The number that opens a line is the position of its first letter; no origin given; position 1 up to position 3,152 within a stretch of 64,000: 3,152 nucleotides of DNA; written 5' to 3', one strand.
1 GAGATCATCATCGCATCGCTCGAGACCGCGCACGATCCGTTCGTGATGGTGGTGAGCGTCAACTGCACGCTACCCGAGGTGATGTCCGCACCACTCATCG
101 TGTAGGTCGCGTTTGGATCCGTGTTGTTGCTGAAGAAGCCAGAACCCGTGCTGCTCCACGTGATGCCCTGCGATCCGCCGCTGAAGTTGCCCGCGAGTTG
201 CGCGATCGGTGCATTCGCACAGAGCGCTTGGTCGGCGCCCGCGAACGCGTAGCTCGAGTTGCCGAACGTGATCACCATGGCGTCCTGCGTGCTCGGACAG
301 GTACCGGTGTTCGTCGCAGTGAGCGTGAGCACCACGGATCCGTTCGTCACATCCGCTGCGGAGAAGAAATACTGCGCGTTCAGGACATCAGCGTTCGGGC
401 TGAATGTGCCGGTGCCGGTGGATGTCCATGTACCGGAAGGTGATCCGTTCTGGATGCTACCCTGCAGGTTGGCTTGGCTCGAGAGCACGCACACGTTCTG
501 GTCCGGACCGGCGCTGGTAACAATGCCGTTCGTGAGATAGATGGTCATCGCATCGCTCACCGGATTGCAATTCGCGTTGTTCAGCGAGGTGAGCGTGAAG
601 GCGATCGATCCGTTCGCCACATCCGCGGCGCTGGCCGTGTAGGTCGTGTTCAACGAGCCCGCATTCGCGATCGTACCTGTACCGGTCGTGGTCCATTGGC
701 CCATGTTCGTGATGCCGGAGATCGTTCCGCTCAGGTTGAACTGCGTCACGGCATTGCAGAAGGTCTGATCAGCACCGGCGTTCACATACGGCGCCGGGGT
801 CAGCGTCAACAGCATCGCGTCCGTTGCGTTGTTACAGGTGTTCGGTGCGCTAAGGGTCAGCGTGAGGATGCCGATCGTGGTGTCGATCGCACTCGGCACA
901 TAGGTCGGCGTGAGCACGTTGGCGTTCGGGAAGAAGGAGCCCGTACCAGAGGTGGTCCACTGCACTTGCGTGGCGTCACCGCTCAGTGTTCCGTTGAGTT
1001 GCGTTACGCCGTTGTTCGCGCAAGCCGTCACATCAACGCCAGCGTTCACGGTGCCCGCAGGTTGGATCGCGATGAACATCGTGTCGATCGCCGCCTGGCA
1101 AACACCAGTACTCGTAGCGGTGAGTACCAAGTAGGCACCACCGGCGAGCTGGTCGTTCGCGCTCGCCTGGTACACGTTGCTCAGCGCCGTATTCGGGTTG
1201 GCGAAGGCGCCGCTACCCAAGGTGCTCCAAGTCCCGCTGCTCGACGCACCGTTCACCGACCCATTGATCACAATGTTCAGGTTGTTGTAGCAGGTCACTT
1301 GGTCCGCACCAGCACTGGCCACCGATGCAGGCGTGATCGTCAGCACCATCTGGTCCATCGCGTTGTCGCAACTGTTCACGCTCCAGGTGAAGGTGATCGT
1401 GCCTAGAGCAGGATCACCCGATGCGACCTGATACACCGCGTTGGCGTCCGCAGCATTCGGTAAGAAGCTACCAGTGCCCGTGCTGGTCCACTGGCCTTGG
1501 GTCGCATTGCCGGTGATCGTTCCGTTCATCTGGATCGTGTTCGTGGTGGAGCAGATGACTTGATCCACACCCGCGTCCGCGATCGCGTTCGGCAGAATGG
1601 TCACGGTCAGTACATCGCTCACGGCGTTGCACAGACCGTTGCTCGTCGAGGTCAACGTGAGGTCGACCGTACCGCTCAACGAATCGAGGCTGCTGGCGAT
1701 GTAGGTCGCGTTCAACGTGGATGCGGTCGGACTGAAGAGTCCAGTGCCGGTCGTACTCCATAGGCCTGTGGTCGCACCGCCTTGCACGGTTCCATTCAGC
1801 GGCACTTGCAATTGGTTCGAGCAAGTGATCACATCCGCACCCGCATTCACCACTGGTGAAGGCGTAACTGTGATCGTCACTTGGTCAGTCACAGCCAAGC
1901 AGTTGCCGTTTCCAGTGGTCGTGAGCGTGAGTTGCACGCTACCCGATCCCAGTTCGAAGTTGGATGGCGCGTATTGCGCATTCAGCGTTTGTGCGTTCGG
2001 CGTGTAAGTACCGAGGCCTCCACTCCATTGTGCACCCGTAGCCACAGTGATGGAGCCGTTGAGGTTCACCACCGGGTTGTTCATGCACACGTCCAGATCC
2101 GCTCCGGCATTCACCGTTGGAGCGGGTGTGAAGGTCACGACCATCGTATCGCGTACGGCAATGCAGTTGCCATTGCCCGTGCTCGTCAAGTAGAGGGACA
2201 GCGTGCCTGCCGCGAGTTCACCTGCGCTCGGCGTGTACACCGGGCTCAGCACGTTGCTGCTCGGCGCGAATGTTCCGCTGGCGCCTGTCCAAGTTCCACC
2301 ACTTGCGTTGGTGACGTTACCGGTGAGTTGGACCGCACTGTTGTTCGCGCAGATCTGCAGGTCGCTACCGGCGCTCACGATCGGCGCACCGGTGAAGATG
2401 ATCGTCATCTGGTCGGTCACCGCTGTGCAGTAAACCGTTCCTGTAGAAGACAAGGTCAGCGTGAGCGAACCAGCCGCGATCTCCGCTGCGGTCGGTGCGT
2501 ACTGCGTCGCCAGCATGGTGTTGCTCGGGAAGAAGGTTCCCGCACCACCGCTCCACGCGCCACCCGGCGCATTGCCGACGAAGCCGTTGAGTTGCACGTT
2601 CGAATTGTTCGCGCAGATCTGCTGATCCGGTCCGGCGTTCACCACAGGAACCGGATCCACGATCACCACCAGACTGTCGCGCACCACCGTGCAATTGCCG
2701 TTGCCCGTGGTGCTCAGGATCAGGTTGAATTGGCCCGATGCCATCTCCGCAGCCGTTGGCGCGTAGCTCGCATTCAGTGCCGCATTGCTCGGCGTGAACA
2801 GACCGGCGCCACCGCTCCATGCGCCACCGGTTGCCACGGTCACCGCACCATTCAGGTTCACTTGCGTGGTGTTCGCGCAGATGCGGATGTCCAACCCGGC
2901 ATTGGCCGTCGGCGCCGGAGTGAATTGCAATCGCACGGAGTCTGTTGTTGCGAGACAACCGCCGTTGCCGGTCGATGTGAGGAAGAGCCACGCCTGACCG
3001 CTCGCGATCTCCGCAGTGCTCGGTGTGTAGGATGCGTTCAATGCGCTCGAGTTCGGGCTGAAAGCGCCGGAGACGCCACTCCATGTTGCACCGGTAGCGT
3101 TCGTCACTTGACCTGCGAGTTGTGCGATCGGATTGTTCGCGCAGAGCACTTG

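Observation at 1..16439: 16.4-kb partial gene for a giant repeat adhesin (>5,470 aa in window) divergently arranged with a complex sensor kinase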

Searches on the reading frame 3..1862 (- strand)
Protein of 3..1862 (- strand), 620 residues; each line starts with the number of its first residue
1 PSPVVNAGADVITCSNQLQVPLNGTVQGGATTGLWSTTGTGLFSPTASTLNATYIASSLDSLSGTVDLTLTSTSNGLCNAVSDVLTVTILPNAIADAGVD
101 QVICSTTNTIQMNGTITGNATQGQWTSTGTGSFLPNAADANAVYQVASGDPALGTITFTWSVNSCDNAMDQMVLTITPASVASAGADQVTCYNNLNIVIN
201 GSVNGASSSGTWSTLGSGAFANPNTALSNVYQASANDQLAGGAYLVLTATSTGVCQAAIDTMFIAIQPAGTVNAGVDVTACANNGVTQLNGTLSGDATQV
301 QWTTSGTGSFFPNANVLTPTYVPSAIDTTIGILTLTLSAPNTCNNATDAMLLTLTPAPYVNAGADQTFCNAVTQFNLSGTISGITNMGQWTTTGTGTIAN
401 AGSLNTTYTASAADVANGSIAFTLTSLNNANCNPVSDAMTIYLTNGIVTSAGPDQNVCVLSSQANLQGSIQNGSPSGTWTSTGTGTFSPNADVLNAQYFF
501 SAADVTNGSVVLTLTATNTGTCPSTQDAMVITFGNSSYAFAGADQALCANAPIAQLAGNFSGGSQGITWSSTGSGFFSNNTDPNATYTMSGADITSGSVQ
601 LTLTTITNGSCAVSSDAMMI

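Call 20: find_homologous_proteins(query=window:3-1862:-, max_evalue=0.00001)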
Query window:3-1862:- (620 aa): 236 proteins with E <= 0.00001 among 8000 candidates; the best 120 are listed.
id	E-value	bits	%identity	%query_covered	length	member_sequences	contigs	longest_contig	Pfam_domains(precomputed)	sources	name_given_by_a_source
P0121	0.0e+0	1016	82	89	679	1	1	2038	-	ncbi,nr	ncbi:MAG TPA: hypothetical protein VKG92_07895, partial [Flavobacteriales bacterium]|nr:hypothetical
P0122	9.5e-226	769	77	56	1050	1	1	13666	PF00801.27,PF13585.13,PF18911.7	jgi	-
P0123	2.4e-211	722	70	54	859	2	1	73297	-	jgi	jgi:hypothetical protein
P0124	2.8e-207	708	70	56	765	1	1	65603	-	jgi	jgi:hypothetical protein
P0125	4.0e-199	681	41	100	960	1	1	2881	PF18911.7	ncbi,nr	ncbi:MAG: hypothetical protein M3R08_07625, partial [Bacteroidota bacterium]|nr:hypothetical protein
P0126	9.1e-186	637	63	58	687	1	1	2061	-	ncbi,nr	ncbi:MAG TPA: hypothetical protein VHL57_03485, partial [Flavobacteriales bacterium]|nr:hypothetical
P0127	2.1e-185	636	51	100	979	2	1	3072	PF00801.27,PF13585.13,PF18911.7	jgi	jgi:gliding motility-associated-like protein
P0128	3.0e-172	593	71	57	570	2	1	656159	-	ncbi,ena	-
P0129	1.4e-162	561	43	100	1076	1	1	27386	PF00801.27,PF13585.13,PF00970.31,PF18911.7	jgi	jgi:gliding motility-associated-like protein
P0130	6.6e-161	555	42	100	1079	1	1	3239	-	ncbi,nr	ncbi:MAG: gliding motility-associated C-terminal domain-containing protein, partial [Proteobacteria 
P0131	1.9e-159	550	37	100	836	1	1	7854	-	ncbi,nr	ncbi:MAG: hypothetical protein C0594_06650 [Marinilabiliales bacterium]|nr:MAG: hypothetical protein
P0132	1.8e-156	541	41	100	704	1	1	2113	-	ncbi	ncbi:MAG: gliding motility-associated C-terminal domain-containing protein, partial [Elusimicrobiota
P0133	2.4e-152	527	37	77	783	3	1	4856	PF18962.8,PF18911.7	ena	-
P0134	3.3e-152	526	69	51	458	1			-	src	-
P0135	4.7e-150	519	38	92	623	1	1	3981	-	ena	-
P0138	2.9e-134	467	43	100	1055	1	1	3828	PF00801.27,PF13585.13,PF18911.7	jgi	jgi:gliding motility-associated-like protein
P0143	2.4e-128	448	36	99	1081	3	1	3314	PF13585.13,PF19081.7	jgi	jgi:gliding motility-associated-like protein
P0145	2.9e-127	444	37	100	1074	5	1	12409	PF13585.13,PF17963.8,PF17892.8,PF13750.13,PF17803.8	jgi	jgi:gliding motility-associated-like protein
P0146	3.2e-122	427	34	99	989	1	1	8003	PF00801.27,PF13585.13,PF18911.7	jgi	-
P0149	6.5e-119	417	40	84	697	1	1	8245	PF00801.27,PF13585.13,PF18911.7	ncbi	ncbi:MAG: gliding motility-associated C-terminal domain-containing protein, partial [Bacteroidia bac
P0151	1.4e-117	412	37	85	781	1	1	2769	PF00801.27,PF13585.13,PF18911.7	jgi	jgi:gliding motility-associated-like protein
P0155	6.8e-111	390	36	85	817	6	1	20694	PF00801.27,PF13585.13,PF18911.7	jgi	jgi:gliding motility-associated-like protein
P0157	2.5e-108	382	43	85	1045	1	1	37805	PF00801.27,PF13585.13,PF18911.7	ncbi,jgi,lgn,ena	-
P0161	7.5e-103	364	35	99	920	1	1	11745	PF00801.27,PF13585.13,PF18911.7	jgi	-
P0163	2.5e-102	362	39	97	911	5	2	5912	PF00801.27,PF13585.13,PF18911.7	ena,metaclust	metaclust:\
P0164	5.8e-102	361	83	20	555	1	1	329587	-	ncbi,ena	-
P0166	1.4e-100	356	39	100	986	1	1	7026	PF13585.13,PF17963.8,PF17892.8,PF17803.8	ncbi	ncbi:MAG: gliding motility-associated C-terminal domain-containing protein, partial [Bacteroidota ba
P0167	3.0e-100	355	41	100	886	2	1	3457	PF00801.27,PF13585.13,PF18911.7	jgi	jgi:gliding motility-associated-like protein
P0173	7.6e-97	344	46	60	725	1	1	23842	PF00801.27,PF13585.13,PF18911.7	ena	-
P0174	1.3e-96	343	40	72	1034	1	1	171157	PF00801.27,PF13585.13,PF18911.7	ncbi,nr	ncbi:MAG: PKD domain-containing protein [Flavobacteriales bacterium]|nr:PKD domain-containing protei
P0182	2.4e-84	302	39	72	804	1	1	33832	PF00801.27,PF13585.13,PF18911.7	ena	-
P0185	1.5e-82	296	36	81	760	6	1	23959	PF00801.27,PF13585.13,PF18911.7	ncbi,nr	ncbi:MAG TPA: gliding motility-associated C-terminal domain-containing protein, partial [Flavobacter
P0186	5.4e-81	291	35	88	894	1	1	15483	PF00801.27,PF13585.13,PF18911.7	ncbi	ncbi:MAG: PKD domain-containing protein, partial [Flavobacteriales bacterium]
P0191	2.1e-78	283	34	85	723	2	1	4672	PF00801.27,PF13585.13,PF18911.7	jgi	jgi:gliding motility-associated-like protein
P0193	4.7e-77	278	41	77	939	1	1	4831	PF13585.13,PF19081.7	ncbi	ncbi:MAG: gliding motility-associated C-terminal domain-containing protein, partial [Cytophagaceae b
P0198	5.3e-76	275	32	87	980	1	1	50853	PF13585.13,PF17963.8,PF17892.8,PF02494.23,PF17803.8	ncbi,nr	ncbi:MAG: gliding motility-associated C-terminal domain-containing protein, partial [Bacteroidetes b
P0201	1.1e-75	274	34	82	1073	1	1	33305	PF13585.13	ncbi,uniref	ncbi:T9SS type B sorting domain-containing protein, partial [uncultured Cytophaga sp.]|uniref:T9SS t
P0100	3.8e-74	269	35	71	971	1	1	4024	PF00801.27,PF13585.13,PF18911.7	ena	-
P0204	4.5e-73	265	35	82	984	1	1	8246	PF13585.13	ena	-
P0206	7.7e-72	261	35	92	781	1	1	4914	PF00801.27,PF13585.13,PF18911.7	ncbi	ncbi:MAG: PKD domain-containing protein, partial [Bacteroidia bacterium]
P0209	2.1e-69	253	33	85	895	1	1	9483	PF13585.13,PF17963.8,PF17892.8,PF17803.8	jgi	-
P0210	3.4e-69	252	39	70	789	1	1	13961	PF00801.27,PF13585.13,PF18911.7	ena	-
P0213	1.8e-68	250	37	62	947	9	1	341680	PF00801.27,PF13585.13,PF18911.7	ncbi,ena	-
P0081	7.6e-67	245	38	72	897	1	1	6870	PF00801.27,PF13585.13,PF18911.7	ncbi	-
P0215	1.1e-66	244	34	87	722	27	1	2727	PF00801.27,PF13585.13,PF18911.7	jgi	-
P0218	4.0e-66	242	35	93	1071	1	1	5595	PF13585.13,PF19081.7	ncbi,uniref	ncbi:MAG: gliding motility-associated C-terminal domain-containing protein, partial [Cytophaga sp.]|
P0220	1.4e-65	240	34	99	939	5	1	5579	PF13585.13,PF17963.8,PF17892.8,PF17803.8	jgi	jgi:gliding motility-associated-like protein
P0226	1.3e-62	231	38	68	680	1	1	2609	PF00801.27,PF13585.13,PF18911.7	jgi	-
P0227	3.7e-62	229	32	100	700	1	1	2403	PF00801.27,PF13585.13,PF18911.7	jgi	jgi:gliding motility-associated-like protein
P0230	1.6e-61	227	33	81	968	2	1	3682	PF00801.27,PF13585.13,PF18911.7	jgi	jgi:gliding motility-associated-like protein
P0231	2.0e-61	227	37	64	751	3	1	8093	PF00801.27,PF13585.13,PF18911.7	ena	-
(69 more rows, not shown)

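Call 21: find_encoding_contigs(protein=P0122, flank=10000, max_places=3)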
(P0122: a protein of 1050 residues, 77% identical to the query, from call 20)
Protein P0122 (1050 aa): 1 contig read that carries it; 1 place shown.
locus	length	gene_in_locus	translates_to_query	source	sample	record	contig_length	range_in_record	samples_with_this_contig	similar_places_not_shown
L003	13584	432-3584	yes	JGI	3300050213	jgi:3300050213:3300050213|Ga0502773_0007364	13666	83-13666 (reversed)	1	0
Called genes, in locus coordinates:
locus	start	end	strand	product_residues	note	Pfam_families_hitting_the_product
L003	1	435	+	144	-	?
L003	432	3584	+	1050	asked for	PF18911:PKD_4, PF00801:PKD (weak), PF13585:CHU_C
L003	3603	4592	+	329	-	PF11751:PorP_SprF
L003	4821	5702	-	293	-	PF00231:ATP-synt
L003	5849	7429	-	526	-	PF02874:ATP-synt_ab_N, PF00006:ATP-synt_ab, PF00306:ATP-synt_ab_C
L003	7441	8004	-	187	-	PF00213:OSCP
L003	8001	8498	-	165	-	PF00430:ATP-synt_B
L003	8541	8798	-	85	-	PF00137:ATP-synt_C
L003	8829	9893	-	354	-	PF28541:DUF8433, PF00119:ATP-synt_A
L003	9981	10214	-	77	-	PF09527:ATPase_gene1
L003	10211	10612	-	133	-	-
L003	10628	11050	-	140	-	PF04519:Bactofilin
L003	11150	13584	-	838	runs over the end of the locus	?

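Call 22: find_encoding_contigs(protein=P0164, flank=10000, max_places=3)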
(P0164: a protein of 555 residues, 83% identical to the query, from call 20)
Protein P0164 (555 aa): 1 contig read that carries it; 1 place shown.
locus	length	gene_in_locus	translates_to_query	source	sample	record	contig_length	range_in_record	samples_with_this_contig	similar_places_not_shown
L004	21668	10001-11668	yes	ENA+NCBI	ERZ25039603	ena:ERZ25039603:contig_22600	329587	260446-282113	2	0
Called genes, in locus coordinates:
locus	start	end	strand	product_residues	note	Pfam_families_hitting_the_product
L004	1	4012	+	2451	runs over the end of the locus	-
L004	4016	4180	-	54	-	-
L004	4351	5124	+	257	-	-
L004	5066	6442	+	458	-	-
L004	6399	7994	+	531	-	-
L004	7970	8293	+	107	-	-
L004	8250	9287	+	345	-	-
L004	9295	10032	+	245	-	-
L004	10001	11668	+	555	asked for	-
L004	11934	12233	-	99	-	-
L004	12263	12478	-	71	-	-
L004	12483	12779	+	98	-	PF13585:CHU_C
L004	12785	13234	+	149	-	PF11751:PorP_SprF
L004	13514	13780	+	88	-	-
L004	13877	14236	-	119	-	-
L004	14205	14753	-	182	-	-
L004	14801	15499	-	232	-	PF16961:OmpA_like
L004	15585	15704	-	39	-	-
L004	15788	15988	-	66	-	PF00231:ATP-synt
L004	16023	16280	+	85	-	-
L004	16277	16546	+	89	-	PF06769:YoeB_toxin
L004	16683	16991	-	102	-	PF00231:ATP-synt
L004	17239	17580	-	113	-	PF00231:ATP-synt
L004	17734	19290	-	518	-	PF02874:ATP-synt_ab_N, PF00006:ATP-synt_ab, PF00306:ATP-synt_ab_C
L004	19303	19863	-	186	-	PF00213:OSCP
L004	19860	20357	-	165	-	PF00430:ATP-synt_B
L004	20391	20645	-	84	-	PF00137:ATP-synt_C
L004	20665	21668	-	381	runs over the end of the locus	PF28541:DUF8433, PF00119:ATP-synt_A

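Call 35: search_protein_families(library=ncbifam, proteins=[P0122, L003:3603-4592:+], max_evalue=0.001)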
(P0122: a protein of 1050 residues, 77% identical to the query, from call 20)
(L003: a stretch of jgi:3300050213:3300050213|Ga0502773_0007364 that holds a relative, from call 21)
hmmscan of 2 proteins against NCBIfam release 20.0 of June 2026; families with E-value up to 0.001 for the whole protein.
P0122 (1050 aa): 1 family
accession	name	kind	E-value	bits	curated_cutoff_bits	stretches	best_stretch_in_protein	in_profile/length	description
TIGR04131.1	Bac_Flav_CTERM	domain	4.4e-11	42.8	35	1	965-1050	3-85/85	T9SS type B sorting domain-containing protein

L003:3603-4592:+ (329 aa): 1 family
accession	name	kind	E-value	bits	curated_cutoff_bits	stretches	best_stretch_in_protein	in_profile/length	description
TIGR03519.1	T9SS_PorP_fam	subfamily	1.6e-44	152.5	90.55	1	5-313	3-290/292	PorP/SprF family type IX secretion system membrane protein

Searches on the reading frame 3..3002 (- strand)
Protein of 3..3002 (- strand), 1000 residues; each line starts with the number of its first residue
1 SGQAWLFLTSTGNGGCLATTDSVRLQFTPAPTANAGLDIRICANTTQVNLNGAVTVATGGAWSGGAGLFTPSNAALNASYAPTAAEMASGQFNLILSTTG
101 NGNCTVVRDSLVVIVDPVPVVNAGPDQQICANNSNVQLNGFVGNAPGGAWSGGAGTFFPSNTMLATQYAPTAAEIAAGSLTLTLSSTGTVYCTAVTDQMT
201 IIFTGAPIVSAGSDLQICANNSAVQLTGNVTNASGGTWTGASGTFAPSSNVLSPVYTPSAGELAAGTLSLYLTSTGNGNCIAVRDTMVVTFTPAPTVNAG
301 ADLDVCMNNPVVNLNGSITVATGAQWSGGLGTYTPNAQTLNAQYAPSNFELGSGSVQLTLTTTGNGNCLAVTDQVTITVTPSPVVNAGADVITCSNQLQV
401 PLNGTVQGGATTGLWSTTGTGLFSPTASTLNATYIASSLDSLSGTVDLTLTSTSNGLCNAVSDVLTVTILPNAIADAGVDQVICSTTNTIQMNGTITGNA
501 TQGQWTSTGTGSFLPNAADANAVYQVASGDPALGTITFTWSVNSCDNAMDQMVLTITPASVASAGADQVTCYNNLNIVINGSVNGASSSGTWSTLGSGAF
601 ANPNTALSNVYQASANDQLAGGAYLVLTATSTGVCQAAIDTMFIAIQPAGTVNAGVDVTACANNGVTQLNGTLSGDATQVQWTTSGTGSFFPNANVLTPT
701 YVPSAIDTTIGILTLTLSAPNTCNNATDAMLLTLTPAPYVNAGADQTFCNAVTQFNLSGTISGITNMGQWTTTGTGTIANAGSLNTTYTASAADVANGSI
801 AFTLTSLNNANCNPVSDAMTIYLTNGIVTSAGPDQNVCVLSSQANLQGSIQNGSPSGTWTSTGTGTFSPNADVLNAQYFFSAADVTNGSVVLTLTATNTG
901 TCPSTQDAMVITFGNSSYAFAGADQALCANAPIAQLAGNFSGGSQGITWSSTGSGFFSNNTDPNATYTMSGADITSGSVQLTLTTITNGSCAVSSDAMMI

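Call 5: search_protein_families(library=pfam, proteins=[window:3-3002:-], max_evalue=0.01)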
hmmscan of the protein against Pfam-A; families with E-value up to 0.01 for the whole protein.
window:3-3002:- (1000 aa): 0 families

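Call 6: search_protein_families(library=ncbifam, proteins=[window:3-3002:-], max_evalue=0.01)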
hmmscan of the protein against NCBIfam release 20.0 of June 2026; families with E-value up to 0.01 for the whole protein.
window:3-3002:- (1000 aa): 0 families

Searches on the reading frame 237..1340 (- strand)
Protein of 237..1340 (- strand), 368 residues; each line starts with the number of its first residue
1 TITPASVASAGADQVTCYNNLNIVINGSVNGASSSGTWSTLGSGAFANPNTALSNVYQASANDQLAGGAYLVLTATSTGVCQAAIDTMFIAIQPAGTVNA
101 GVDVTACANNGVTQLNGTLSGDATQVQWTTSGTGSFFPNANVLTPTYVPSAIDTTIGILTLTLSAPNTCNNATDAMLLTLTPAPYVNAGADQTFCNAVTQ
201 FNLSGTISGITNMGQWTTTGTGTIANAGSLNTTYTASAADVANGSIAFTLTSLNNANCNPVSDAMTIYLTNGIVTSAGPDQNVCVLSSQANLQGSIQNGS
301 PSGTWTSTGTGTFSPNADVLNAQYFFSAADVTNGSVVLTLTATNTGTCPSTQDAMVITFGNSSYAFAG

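Call 36: search_protein_families(library=pfam, proteins=[window:237-1340:-], max_evalue=10)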
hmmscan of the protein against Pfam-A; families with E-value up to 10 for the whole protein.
window:237-1340:- (368 aa): 1 family
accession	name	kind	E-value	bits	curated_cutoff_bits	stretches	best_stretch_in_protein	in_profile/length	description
PF18620.7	DUF5627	-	9.8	6.6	31.3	1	167-231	34-98/133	Domain of unknown function (DUF5627)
